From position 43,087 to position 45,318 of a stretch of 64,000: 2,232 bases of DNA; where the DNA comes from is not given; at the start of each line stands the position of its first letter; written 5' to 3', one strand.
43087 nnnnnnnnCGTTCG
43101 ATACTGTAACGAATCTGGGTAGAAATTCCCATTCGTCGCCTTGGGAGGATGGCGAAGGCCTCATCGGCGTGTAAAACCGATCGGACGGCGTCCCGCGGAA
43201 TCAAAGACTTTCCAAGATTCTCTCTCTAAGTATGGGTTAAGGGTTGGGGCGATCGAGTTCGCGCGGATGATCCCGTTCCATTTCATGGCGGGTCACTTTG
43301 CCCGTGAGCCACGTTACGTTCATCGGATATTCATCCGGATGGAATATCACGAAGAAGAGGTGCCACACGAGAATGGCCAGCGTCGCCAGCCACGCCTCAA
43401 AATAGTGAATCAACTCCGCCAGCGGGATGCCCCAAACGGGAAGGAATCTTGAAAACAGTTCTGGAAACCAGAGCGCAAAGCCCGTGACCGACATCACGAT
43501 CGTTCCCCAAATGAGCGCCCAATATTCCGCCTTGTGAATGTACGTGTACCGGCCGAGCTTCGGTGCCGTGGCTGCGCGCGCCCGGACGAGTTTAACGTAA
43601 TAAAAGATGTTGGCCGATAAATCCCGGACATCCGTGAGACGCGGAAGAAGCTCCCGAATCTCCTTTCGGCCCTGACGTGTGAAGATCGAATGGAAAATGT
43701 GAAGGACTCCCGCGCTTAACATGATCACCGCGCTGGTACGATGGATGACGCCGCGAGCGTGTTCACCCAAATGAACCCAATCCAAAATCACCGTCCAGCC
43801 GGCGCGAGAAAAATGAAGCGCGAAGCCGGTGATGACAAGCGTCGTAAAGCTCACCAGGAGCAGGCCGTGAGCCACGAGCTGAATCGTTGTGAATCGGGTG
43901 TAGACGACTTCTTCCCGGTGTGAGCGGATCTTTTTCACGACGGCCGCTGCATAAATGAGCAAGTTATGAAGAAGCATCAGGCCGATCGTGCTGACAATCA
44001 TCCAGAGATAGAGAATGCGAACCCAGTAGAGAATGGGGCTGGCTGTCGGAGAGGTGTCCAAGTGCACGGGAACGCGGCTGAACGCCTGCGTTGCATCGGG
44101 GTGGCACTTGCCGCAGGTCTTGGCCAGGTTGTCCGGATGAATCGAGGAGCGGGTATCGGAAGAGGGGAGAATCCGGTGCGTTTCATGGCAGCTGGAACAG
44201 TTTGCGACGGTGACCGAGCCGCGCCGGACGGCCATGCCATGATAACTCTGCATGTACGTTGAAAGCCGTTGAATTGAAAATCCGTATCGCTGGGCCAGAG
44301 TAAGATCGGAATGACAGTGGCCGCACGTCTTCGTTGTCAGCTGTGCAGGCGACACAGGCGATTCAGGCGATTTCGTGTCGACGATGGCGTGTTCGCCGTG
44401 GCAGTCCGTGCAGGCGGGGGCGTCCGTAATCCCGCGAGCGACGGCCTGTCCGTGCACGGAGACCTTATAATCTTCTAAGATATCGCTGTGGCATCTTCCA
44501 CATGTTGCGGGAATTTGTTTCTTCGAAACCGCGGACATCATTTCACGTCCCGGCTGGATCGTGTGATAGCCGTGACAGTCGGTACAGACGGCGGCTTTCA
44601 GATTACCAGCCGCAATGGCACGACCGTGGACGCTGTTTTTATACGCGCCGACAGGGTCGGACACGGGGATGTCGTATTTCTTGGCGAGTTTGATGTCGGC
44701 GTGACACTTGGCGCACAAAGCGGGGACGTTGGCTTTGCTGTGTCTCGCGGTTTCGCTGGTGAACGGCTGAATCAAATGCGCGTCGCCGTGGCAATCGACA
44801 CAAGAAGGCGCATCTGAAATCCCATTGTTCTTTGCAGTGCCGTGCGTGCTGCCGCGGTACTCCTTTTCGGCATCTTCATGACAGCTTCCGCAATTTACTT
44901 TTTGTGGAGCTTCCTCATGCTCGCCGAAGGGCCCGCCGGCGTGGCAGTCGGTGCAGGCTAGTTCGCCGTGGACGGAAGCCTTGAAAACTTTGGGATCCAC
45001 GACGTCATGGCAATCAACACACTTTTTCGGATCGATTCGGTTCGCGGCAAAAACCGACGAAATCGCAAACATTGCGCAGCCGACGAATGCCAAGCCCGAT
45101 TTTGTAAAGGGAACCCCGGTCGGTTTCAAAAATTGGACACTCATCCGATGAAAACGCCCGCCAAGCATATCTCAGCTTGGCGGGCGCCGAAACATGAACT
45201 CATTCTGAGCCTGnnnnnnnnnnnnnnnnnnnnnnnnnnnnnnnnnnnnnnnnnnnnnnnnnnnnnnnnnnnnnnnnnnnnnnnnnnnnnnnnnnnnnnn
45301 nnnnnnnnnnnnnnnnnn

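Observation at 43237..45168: CbcL-like fusion of an 11-heme c-type domain to a b-type membrane domain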

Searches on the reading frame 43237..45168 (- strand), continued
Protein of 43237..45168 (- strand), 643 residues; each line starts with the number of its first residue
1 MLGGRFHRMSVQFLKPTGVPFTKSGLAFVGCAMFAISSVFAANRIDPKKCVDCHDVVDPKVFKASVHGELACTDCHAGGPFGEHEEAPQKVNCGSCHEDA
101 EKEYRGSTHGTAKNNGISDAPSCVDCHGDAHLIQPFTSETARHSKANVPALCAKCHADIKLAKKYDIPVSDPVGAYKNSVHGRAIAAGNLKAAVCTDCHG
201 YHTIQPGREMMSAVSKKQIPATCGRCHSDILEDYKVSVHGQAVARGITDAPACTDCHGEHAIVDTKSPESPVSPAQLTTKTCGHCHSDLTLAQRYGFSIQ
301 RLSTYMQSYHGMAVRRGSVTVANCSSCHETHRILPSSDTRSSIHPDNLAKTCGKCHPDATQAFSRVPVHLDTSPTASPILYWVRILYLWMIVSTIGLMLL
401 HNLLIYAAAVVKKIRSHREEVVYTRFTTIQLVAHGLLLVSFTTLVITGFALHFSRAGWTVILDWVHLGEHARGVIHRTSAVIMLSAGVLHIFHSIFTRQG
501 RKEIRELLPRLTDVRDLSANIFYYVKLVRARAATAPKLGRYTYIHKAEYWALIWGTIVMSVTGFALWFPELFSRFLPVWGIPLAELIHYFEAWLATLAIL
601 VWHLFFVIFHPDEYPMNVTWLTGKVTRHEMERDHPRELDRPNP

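Call 45: predict_structure(alignment_id=A1)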
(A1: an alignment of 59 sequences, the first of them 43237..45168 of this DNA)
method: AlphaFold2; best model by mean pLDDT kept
length: 643 residues; sequences in the alignment: 59
mean_pLDDT: 84.7   pTM: 0.72
mean pLDDT of the five models: 84.7, 83.1, 81.3, 81.3, 78.4
residues with pLDDT >= 90: 351; 70-90: 202; 50-70: 47; < 50: 43
segments of 3 or more residues with pLDDT < 50: 1-28, 37-44, 416-419
pLDDT, mean of each block of 10 residues (from residue 1): 38 39 46 49 57 77 90 72 64 91 95 95 91 92 95 92 87 94 97 96 93 96 97 98 96 95 94 92 94 91 89 86 93 97 96 92 87 83 94 89 78 51 72 80 84 80 86 90 92 94 93 93 88 89 90 93 92 92 94 90 71 61 77 85 70
secondary structure, 60 per line:
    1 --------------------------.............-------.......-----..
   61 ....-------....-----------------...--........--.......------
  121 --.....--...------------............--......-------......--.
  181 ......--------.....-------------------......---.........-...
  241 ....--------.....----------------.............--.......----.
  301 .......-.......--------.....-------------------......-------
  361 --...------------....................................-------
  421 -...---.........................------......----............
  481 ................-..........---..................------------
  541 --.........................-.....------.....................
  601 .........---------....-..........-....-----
elements in order: H27-39 H47-53 H59-64 H72-75 H98-105 H108-114 H123-127 H145-156 H159-164 H172-177 H180-186 H195-199 H219-224 H228-236 H238-244 H253-257 H274-286 H289-295 H300-307 H309-315 H324-328 H348-353 H378-413 E422-424 H428-452 H459-464 H469-496 H498-507 H511-528 H543-567 H569-573 H580-609 H619-622 E624-626 H627-633 H635-638

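Call 49: fold_search(model_id=the predicted structure, library=pdb)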
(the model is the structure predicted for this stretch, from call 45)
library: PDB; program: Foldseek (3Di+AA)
matches with E <= 10: 50; with E <= 0.001: 1
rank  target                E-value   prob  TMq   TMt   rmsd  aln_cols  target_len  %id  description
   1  1kqf_C                2.9e-04  1.00  0.27  0.75   4.0       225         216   18  FORMATE DEHYDROGENASE N FROM E. COLI (released 2002-03-15)
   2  6g94_A                1.7e+00  0.93  0.18  0.58   7.8       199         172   14  Structure of E. coli hydrogenase-1 C19G variant in complex with cytochrome b (released 2018-06-13)
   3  6g94_B                1.8e+00  0.87  0.15  0.55   8.6       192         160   17  Structure of E. coli hydrogenase-1 C19G variant in complex with cytochrome b (released 2018-06-13)
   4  8ugw                  1.8e+00  0.08  0.11  0.15  21.8       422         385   11  Computational design of highly signaling active membrane receptors through de novo solvent-mediated allosteric networks (released 2024-12-18)
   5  8gym_Qc               2.4e+00  0.38  0.14  0.20  11.5       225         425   12  Cryo-EM structure of Tetrahymena thermophila respiratory mega-complex MC IV2+(I+III2+II)2 (released 2023-06-14)
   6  8b4o_A                3.2e+00  0.10  0.15  0.20  22.4       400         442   12  Cryo-EM structure of cytochrome bd oxidase from C. glutamicum (released 2022-12-28)
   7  8sri_A                3.3e+00  0.02  0.09  0.06  27.4       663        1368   11  Cryo-EM structure of TRPM2 chanzyme (E1114A) in the presence of Magnesium and ADP-ribose, closed state (released 2024-05-15)
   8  8bcx_B                3.9e+00  0.02  0.07  0.09  21.4       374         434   13  Crystal structure of NrfA-1 from Geobacter metallireducens (released 2023-08-30)
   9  9khh_D                4.1e+00  0.21  0.15  0.14  15.8       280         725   15  Structure of the complex of LGR4 with Norrin (2:2) (released 2025-07-16)
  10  6pw5_A                4.1e+00  0.02  0.09  0.08  25.8       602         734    9  Cryo-EM Structure of Thermo-Sensitive TRP Channel TRP1 from the Alga Chlamydomonas reinhardtii in Nanodiscs (released 2019-09-25)
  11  6ko5_A                4.3e+00  0.02  0.08  0.12  26.9       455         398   13  Complex structure of Ghrelin receptor with Fab (released 2020-08-12)
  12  8sr7_A                4.3e+00  0.01  0.08  0.05  27.7       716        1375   10  Cryo-EM structure of TRPM2 chanzyme in the presence of Magnesium, Adenosine monophosphate, and Ribose-5-phosphate (released 2024-05-08)
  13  9khh_C                4.5e+00  0.20  0.15  0.14  15.8       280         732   15  Structure of the complex of LGR4 with Norrin (2:2) (released 2025-07-16)
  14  7a0g_FFF              4.5e+00  0.03  0.06  0.12  39.4       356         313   10  Structure of the SmhB pore of the tripartite alpha-pore forming toxin, Smh, from Serratia marcescens. (released 2021-03-31)
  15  7a0g_III              5.0e+00  0.04  0.08  0.15  38.7       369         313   10  Structure of the SmhB pore of the tripartite alpha-pore forming toxin, Smh, from Serratia marcescens. (released 2021-03-31)
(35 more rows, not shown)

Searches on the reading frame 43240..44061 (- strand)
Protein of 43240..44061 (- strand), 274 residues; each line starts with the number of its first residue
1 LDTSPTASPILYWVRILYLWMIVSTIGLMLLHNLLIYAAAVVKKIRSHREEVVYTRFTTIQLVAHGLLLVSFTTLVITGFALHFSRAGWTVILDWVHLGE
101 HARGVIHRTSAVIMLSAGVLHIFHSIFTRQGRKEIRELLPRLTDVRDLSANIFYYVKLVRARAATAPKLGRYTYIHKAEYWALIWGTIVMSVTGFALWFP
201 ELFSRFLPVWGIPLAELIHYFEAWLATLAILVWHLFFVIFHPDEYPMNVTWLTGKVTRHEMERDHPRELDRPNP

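Call 73: search_protein_representatives(protein=window:43240-44061:-)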
Query: 274 residues. Proteins with E-value up to 0.001 (for the whole library): 2033; up to 1e-10: 1261; up to 1e-30: 304. The best 150 are listed.
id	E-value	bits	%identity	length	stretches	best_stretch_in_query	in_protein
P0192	1.5e-66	241.5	46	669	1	15-268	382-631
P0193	3.1e-66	240.5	46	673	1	6-270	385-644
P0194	1.5e-65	238.2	47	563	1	6-265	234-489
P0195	1.7e-65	238.0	45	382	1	13-271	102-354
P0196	6.9e-65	236.1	43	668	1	8-268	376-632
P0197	1.7e-64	234.8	46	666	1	4-270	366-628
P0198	3.9e-64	233.6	45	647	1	7-266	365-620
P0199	4.3e-64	233.4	44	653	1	9-271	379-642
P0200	6.0e-64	233.0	45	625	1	8-269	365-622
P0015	1.0e-63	232.2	46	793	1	10-270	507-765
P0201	2.0e-63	231.3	45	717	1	13-265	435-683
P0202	3.0e-63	230.7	46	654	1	11-271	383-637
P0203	3.6e-63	230.4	45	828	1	5-271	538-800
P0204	3.5e-62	227.2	44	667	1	5-271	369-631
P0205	6.9e-62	226.2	44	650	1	14-265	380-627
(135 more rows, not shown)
